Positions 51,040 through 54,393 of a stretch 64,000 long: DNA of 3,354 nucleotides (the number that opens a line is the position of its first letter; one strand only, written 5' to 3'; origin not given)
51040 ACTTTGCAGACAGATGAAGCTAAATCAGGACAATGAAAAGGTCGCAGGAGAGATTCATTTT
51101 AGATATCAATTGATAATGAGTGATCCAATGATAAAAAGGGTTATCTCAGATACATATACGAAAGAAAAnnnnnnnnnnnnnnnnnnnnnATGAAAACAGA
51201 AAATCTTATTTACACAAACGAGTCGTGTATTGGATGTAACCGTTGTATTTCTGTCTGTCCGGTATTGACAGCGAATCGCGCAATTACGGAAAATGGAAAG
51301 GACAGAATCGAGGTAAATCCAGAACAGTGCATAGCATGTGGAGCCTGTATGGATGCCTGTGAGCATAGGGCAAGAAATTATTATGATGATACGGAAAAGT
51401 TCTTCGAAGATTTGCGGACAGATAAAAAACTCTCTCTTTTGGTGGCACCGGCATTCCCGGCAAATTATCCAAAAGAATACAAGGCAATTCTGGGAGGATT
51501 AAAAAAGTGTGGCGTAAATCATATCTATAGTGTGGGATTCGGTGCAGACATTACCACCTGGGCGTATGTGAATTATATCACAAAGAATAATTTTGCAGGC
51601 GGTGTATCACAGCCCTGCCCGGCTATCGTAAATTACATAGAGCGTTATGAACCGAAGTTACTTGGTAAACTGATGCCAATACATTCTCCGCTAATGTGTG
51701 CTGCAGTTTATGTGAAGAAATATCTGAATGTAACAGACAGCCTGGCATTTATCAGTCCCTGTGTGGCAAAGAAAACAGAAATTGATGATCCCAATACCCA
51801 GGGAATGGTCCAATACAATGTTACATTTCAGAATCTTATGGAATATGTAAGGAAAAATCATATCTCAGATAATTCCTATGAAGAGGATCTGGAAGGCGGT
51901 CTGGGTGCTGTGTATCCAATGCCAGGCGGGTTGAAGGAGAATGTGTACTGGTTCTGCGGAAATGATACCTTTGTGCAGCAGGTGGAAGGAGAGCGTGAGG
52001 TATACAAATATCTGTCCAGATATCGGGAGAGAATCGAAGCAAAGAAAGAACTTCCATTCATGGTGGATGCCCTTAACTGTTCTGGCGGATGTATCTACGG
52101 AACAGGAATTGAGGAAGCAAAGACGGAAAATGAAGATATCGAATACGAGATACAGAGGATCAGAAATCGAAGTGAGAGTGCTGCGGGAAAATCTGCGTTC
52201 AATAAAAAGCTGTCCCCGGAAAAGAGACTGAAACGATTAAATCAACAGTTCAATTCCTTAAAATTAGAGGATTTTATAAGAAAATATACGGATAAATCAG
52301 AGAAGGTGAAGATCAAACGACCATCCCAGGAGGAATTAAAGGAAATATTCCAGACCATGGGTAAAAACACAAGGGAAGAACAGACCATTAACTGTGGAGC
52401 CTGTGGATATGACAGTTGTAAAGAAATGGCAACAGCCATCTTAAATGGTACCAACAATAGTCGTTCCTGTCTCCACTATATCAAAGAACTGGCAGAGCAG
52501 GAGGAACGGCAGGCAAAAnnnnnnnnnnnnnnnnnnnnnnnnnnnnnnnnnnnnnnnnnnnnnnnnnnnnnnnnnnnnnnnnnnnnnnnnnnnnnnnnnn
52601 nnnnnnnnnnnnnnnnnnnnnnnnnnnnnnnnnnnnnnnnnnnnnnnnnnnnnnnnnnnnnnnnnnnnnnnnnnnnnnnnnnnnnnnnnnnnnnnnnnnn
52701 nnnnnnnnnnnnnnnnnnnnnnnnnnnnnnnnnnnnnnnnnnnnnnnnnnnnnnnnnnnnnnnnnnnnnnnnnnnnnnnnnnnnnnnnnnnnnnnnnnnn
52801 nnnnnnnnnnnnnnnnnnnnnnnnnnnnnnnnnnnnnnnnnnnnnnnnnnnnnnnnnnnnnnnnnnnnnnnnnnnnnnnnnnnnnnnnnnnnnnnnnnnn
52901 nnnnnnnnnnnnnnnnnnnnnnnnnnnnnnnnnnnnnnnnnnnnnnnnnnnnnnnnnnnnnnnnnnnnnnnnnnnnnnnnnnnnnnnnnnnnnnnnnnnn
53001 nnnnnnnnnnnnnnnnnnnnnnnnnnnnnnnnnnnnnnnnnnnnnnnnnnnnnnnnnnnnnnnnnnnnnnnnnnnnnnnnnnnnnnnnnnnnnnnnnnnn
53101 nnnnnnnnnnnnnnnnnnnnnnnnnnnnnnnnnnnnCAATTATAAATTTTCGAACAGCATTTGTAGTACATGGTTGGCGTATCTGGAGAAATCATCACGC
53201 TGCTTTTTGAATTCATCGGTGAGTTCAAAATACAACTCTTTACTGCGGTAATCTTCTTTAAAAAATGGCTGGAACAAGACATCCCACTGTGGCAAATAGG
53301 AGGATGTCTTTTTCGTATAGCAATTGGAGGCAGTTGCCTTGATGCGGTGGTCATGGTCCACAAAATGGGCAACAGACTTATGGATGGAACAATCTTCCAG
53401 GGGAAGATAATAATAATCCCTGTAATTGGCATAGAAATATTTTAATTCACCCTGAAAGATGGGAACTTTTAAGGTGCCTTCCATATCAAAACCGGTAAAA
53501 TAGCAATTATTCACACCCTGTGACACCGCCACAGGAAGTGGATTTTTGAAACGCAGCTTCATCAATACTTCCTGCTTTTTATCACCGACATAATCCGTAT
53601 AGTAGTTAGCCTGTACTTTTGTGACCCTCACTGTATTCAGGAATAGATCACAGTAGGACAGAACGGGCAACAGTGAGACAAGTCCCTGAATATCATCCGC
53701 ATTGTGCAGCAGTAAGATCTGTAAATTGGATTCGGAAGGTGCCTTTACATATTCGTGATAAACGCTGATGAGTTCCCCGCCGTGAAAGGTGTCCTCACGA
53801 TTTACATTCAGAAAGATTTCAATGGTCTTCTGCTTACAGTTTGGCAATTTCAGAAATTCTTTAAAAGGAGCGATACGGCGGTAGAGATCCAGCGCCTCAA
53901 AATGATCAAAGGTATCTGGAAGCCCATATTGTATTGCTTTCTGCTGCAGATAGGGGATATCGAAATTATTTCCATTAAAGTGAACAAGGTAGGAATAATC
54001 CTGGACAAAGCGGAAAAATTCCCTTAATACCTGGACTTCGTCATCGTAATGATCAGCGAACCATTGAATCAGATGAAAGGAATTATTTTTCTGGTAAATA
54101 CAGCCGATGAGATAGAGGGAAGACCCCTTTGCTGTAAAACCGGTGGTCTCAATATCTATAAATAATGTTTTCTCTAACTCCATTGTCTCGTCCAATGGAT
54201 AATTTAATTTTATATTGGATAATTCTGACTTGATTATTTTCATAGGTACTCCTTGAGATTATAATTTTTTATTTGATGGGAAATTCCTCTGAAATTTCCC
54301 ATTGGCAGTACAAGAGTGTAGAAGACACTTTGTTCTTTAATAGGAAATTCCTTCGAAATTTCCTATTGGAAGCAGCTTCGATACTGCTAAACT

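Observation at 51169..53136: Soluble chemoreceptor built from an [FeFe]-hydrogenase-like domain: a candidate H2/redox taxis sensor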

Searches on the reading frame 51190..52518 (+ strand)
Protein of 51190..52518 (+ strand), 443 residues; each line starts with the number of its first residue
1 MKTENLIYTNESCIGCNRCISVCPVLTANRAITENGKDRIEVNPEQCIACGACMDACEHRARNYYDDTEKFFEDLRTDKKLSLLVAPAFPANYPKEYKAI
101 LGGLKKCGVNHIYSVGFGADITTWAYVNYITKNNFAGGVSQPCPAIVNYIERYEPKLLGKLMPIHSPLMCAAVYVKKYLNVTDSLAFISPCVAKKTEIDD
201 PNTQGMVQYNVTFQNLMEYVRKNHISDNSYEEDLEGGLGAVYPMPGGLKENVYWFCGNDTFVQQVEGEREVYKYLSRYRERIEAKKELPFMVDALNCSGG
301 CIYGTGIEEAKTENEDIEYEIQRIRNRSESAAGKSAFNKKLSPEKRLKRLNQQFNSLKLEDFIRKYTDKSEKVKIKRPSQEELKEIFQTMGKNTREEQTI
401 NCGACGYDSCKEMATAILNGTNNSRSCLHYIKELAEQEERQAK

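Call 31: search_protein_representatives(protein=window:51190-52518:+)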
Query: 443 residues. Proteins with E-value up to 0.001 (for the whole library): 3428; up to 1e-10: 1934; up to 1e-30: 819. The best 150 are listed.
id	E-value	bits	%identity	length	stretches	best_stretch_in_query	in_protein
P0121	2.3e-189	646.5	61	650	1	4-439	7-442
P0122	3.1e-182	623.0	59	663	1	5-433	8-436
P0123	1.7e-155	534.9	52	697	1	5-439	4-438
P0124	2.9e-155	534.1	53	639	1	4-441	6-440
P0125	5.9e-155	533.1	51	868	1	4-439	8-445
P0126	6.9e-154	529.6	51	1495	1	2-439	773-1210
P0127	3.3e-153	527.4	50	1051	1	4-438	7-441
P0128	4.2e-152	523.7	53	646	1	4-439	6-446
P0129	5.3e-152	523.4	56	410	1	5-380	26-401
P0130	2.5e-151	521.1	50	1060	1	3-437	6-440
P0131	2.2e-149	514.8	49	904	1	3-439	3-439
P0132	6.0e-145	500.1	51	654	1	4-442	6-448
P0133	1.3e-144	499.0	50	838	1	1-438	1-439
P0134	8.0e-143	493.1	50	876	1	2-436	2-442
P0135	1.7e-136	472.3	49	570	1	3-436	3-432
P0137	5.6e-133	460.7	46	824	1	5-437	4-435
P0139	2.6e-129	448.6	46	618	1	5-440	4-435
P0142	9.7e-127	440.1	44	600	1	1-440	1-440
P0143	3.6e-126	438.3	48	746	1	4-435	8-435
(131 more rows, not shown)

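Call 37: search_protein_families(library=pfam, proteins=[P0122, P0123, P0125, P0127, P0131, P0133, P0137, P0143, P0139, P0142], max_evalue=0.00001)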
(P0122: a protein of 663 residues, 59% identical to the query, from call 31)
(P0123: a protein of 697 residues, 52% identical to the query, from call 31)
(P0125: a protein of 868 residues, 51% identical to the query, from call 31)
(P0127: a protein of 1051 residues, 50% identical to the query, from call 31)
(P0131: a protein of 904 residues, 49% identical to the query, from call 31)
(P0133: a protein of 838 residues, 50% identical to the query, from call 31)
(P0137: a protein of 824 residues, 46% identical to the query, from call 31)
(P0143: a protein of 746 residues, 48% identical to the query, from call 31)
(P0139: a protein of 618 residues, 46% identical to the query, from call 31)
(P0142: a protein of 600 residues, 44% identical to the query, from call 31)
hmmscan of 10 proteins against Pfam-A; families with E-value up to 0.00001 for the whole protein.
P0122 (663 aa): 12 families
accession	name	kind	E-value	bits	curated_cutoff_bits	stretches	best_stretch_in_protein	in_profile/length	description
PF13487.12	HD_5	-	1.4e-36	126.2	27.2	1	481-644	4-170/170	HD domain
PF02906.19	Fe_hyd_lg_C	-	2.4e-27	96.6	22.1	1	85-307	4-244/245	Iron only hydrogenase large subunit, C-terminal domain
PF01966.28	HD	-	1.4e-20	74.1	22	1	493-613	3-116/116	HD domain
PF13237.11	Fer4_10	-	4.4e-10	39.8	25.5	1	10-60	3-52/53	4Fe-4S dicluster domain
PF12838.12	Fer4_7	-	2.9e-09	37.7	27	1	15-64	1-52/52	4Fe-4S dicluster domain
PF00037.32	Fer4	-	1.1e-08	34.9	21.1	0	44-64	2-22/24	4Fe-4S binding domain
PF04060.18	FeS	-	2.5e-08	33.9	23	1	403-431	4-32/33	Putative Fe-S cluster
PF14697.11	Fer4_21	-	1.1e-07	32.3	35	0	5-28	30-53/59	4Fe-4S dicluster domain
PF13187.11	Fer4_9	-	8.9e-07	29.3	27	1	15-63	1-50/52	4Fe-4S dicluster domain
PF08668.18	HDOD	-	1.7e-06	28.1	22.9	1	490-550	94-152/196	HDOD domain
PF12837.12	Fer4_6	-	2e-06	27.9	25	0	11-28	4-21/24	4Fe-4S binding domain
PF25160.1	LdpA_Fe-S-bd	-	3e-06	27.3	27.6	0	12-28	24-40/49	LdpA Fe-S cluster-binding domain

P0123 (697 aa): 3 families
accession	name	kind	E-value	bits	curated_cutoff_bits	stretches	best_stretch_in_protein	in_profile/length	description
PF00990.26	GGDEF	-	6.3e-37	127.3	23.8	1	443-593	3-160/161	Diguanylate cyclase, GGDEF domain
PF02906.19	Fe_hyd_lg_C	-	1.9e-24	87.1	22.1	1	84-303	7-244/245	Iron only hydrogenase large subunit, C-terminal domain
PF12838.12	Fer4_7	-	2.7e-06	28.2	27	1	11-60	1-52/52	4Fe-4S dicluster domain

P0125 (868 aa): 4 families
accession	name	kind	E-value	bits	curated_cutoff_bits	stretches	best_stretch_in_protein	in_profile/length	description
PF00563.25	EAL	-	1.3e-63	215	31.3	1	624-855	2-236/236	EAL domain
PF02906.19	Fe_hyd_lg_C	-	4e-28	99.1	22.1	1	86-310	2-244/245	Iron only hydrogenase large subunit, C-terminal domain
PF00990.26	GGDEF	-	5.3e-22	78.8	23.8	1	470-603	23-160/161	Diguanylate cyclase, GGDEF domain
PF04060.18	FeS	-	5.4e-07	29.7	23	1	405-435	3-33/33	Putative Fe-S cluster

P0127 (1051 aa): 5 families
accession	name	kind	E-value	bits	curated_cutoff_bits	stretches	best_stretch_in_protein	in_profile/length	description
PF02906.19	Fe_hyd_lg_C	-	3.7e-27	96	22.1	1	87-307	6-244/245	Iron only hydrogenase large subunit, C-terminal domain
PF02518.31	HATPase_c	-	3.5e-24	85.8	26.4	1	566-682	1-109/111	Histidine kinase-, DNA gyrase B-, and HSP90-like ATPase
PF00072.30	Response_reg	-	1.2e-23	83.9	30.2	1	718-830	1-109/111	Response regulator receiver domain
PF00512.31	HisKA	-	5.9e-18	65.1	26.9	1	454-519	1-66/66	His Kinase A (phospho-acceptor) domain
PF12838.12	Fer4_7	-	1.3e-06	29.2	27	1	15-64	1-52/52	4Fe-4S dicluster domain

P0131 (904 aa): 5 families
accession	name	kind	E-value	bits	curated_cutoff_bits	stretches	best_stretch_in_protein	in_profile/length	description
PF00072.30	Response_reg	-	2.5e-26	92.4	30.2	1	560-673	1-110/111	Response regulator receiver domain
PF02906.19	Fe_hyd_lg_C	-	4.9e-26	92.3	22.1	1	81-304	3-244/245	Iron only hydrogenase large subunit, C-terminal domain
PF00512.31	HisKA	-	9.9e-12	45.2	26.9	1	451-514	1-64/66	His Kinase A (phospho-acceptor) domain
PF12838.12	Fer4_7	-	1.2e-06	29.3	27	1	12-61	1-52/52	4Fe-4S dicluster domain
PF12837.12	Fer4_6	-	1.4e-06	28.4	25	0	6-25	2-21/24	4Fe-4S binding domain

P0133 (838 aa): 9 families
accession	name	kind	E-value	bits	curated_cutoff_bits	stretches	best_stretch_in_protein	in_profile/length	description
PF02518.31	HATPase_c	-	2.5e-27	96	26.4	1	564-678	1-109/111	Histidine kinase-, DNA gyrase B-, and HSP90-like ATPase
PF00072.30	Response_reg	-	4.4e-25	88.5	30.2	1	714-827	1-110/111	Response regulator receiver domain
PF02906.19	Fe_hyd_lg_C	-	7.5e-22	78.6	22.1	1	83-304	5-244/245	Iron only hydrogenase large subunit, C-terminal domain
PF00512.31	HisKA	-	1.5e-16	60.6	26.9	1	452-517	1-66/66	His Kinase A (phospho-acceptor) domain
PF00037.32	Fer4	-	1e-07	31.9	21.1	1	41-62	2-23/24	4Fe-4S binding domain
PF14697.11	Fer4_21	-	6.5e-07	29.8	35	1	10-57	5-51/59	4Fe-4S dicluster domain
PF13237.11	Fer4_10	-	2.2e-06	27.9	25.5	1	7-57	3-52/53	4Fe-4S dicluster domain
PF12838.12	Fer4_7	-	5.8e-06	27.1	27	1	12-61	1-52/52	4Fe-4S dicluster domain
PF12837.12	Fer4_6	-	8.9e-06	25.9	25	0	39-61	1-23/24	4Fe-4S binding domain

P0137 (824 aa): 8 families
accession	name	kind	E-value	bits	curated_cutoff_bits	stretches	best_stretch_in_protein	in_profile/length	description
PF02518.31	HATPase_c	-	6.1e-31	107.6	26.4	1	559-675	1-110/111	Histidine kinase-, DNA gyrase B-, and HSP90-like ATPase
PF00072.30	Response_reg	-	1.6e-23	83.4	30.2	1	702-818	1-110/111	Response regulator receiver domain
PF02906.19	Fe_hyd_lg_C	-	1.1e-22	81.3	22.1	1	80-302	3-244/245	Iron only hydrogenase large subunit, C-terminal domain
PF00512.31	HisKA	-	2.7e-14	53.4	26.9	1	446-512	1-66/66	His Kinase A (phospho-acceptor) domain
PF00037.32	Fer4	-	3.7e-07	30.1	21.1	1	40-61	2-23/24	4Fe-4S binding domain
PF12838.12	Fer4_7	-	5.1e-07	30.5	27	1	11-60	1-52/52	4Fe-4S dicluster domain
PF13237.11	Fer4_10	-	3.3e-06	27.4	25.5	1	7-56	4-52/53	4Fe-4S dicluster domain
PF13187.11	Fer4_9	-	7.4e-06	26.3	27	1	11-59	1-50/52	4Fe-4S dicluster domain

P0143 (746 aa): 5 families
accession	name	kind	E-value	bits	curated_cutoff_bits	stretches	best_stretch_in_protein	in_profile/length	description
PF00990.26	GGDEF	-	1.6e-40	139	23.8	1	583-741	1-160/161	Diguanylate cyclase, GGDEF domain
PF02906.19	Fe_hyd_lg_C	-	1.2e-28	100.8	22.1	1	86-315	2-244/245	Iron only hydrogenase large subunit, C-terminal domain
PF13237.11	Fer4_10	-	7.7e-08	32.6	25.5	1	11-63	2-52/53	4Fe-4S dicluster domain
PF13188.13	PAS_8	-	7.7e-08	32.4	21.8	0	452-505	1-55/65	PAS domain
PF12838.12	Fer4_7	-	2.1e-07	31.7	27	1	17-67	1-52/52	4Fe-4S dicluster domain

P0139 (618 aa): 6 families
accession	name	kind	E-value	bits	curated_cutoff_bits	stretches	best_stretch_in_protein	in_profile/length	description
PF00990.26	GGDEF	-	6.7e-38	130.4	23.8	1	455-605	1-157/161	Diguanylate cyclase, GGDEF domain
PF02906.19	Fe_hyd_lg_C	-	2.7e-26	93.1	22.1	1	82-303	5-244/245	Iron only hydrogenase large subunit, C-terminal domain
PF13237.11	Fer4_10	-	2e-08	34.5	25.5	1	6-56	3-52/53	4Fe-4S dicluster domain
PF12838.12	Fer4_7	-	2.5e-07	31.5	27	1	12-58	2-50/52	4Fe-4S dicluster domain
PF04060.18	FeS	-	4.2e-07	30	23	1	395-423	4-32/33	Putative Fe-S cluster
PF13187.11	Fer4_9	-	5.8e-06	26.7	27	1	11-58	1-49/52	4Fe-4S dicluster domain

P0142 (600 aa): 2 families
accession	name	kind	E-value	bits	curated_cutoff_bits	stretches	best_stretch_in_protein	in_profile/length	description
PF02906.19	Fe_hyd_lg_C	-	1.2e-24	87.8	22.1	1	80-304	2-244/245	Iron only hydrogenase large subunit, C-terminal domain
PF00990.26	GGDEF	-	2.6e-20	73.3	23.8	1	444-581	3-157/161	Diguanylate cyclase, GGDEF domain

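Call 44: find_related_loci(query=A2, collection=genome_contigs, flank=10000)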
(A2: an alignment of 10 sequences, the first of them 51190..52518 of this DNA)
Query A2 (443 aa) in genome_contigs; peptide patterns used: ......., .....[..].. (x = any residue, [..] = any of these).
600 stretches matched a pattern (row limit reached: there are more); 471 encode a relative of the query (tblastn E <= 1e-3); the best 80 are kept; 80 distinct loci.
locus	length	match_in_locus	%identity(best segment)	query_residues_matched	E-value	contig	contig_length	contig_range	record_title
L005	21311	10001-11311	63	6-442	0e+0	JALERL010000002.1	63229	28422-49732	MAG: Lachnospiraceae bacterium isolate SUG268 k141_8584935, whole genome shotgun sequence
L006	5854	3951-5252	62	6-439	0e+0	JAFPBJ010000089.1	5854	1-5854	MAG: Lachnospiraceae bacterium isolate RGIG989 Dairy_cattle_Rectum.Co__c1333492, whole genome shotgun sequence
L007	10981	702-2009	62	6-441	0e+0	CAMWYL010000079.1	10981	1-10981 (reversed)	MAG TPA_asm: uncultured Lachnospiraceae bacterium isolate SRR14411257_bin.4_metawrap_v1.3_MAG genome assembly, contig: N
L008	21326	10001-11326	62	2-443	0e+0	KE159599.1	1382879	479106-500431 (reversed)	Lachnospiraceae bacterium 28-4 genomic scaffold acPFn-supercont1.2, whole genome shotgun sequence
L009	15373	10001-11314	62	6-443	0e+0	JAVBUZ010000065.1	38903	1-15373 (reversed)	MAG: Lachnospiraceae bacterium isolate EPI_MAG_00295 c_000002471039, whole genome shotgun sequence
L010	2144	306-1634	60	1-443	0e+0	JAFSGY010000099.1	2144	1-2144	MAG: Lachnospiraceae bacterium isolate RGIG3133 Goat_Rectum.Co__c2170401, whole genome shotgun sequence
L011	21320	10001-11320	63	2-441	0e+0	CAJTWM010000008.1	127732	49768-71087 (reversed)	MAG TPA_asm: uncultured Lachnospiraceae bacterium isolate MGBC114950 genome assembly, contig: MGBC114950.8, whole genome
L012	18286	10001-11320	62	4-443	0e+0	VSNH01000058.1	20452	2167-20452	MAG: Lachnospiraceae bacterium isolate SC1186_S39_bin.15 SC1186_S39_SC1186_S39_bin.15_contig_58, whole genome shotgun se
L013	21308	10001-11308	62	6-441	0e+0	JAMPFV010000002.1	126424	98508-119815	MAG: Roseburia sp. isolate NALB_7863_22 Scaffold_#2__SCF_002___126424_bp, whole genome shotgun sequence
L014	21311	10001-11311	61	3-439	0e+0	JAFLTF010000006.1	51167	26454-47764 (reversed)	MAG: Lachnospiraceae bacterium isolate HAN046 Seq6, whole genome shotgun sequence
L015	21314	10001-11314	62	6-443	0e+0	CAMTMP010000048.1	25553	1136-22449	MAG TPA_asm: uncultured bacterium isolate SRR12464005_bin.20_metawrap_v1.3_MAG genome assembly, contig: NODE.795_length_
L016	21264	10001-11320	61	4-443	0e+0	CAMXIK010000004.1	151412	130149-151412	MAG TPA_asm: uncultured Lachnospiraceae bacterium isolate SRR17120552_bin.7_metawrap_v1.3_MAG genome assembly, contig: N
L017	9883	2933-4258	60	2-443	0e+0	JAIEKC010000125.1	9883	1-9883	MAG: Acetatifactor sp. isolate SC0420_S14_11 SC0420_S14_11_contig_125, whole genome shotgun sequence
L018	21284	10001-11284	62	6-435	0e+0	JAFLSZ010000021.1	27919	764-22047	MAG: Lachnospiraceae bacterium isolate HAN040 Seq21, whole genome shotgun sequence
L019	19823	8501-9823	63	2-441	0e+0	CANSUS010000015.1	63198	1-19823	MAG TPA_asm: uncultured Lachnospiraceae bacterium isolate SRR15730520_bin.22_metawrap_v1.3_MAG genome assembly, contig:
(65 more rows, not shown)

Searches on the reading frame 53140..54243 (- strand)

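Call 3: search_protein_families(library=pfam, proteins=[window:53140-54243:-], max_evalue=0.01)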
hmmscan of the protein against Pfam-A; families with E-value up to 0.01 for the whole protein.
window:53140-54243:- (367 aa): 4 families
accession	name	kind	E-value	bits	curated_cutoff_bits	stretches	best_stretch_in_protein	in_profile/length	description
PF13482.12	RNase_H_2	-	2.4e-33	115.9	22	1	27-192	1-161/165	RNase_H superfamily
PF03104.25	DNA_pol_B_exo1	-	1.8e-08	34.5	23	1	65-108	139-184/242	DNA polymerase family B, exonuclease domain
PF10108.15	DNA_pol_B_exo2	-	1.9e-08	34.7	24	1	46-109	14-78/213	Predicted 3'-5' exonuclease related to the exonuclease domain of PolB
PF00929.31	RNase_T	-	0.0076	17.3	24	0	27-69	1-44/164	Exonuclease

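Call 4: search_protein_families(library=ncbifam, proteins=[window:53140-54243:-], max_evalue=0.01)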
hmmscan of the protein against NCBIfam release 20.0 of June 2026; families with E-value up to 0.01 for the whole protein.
window:53140-54243:- (367 aa): 3 families
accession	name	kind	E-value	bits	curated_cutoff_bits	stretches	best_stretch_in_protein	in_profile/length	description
NF004417.0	PRK05761.1-3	equivalog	6.6e-09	34.3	780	1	65-111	279-325/858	DNA-directed DNA polymerase I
NF004419.0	PRK05761.1-5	equivalog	1.5e-08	33.1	1285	1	65-117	347-399/932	DNA-directed DNA polymerase I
NF004415.0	PRK05761.1-1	equivalog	1.5e-05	23.1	1289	1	64-108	287-331/883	DNA-directed DNA polymerase I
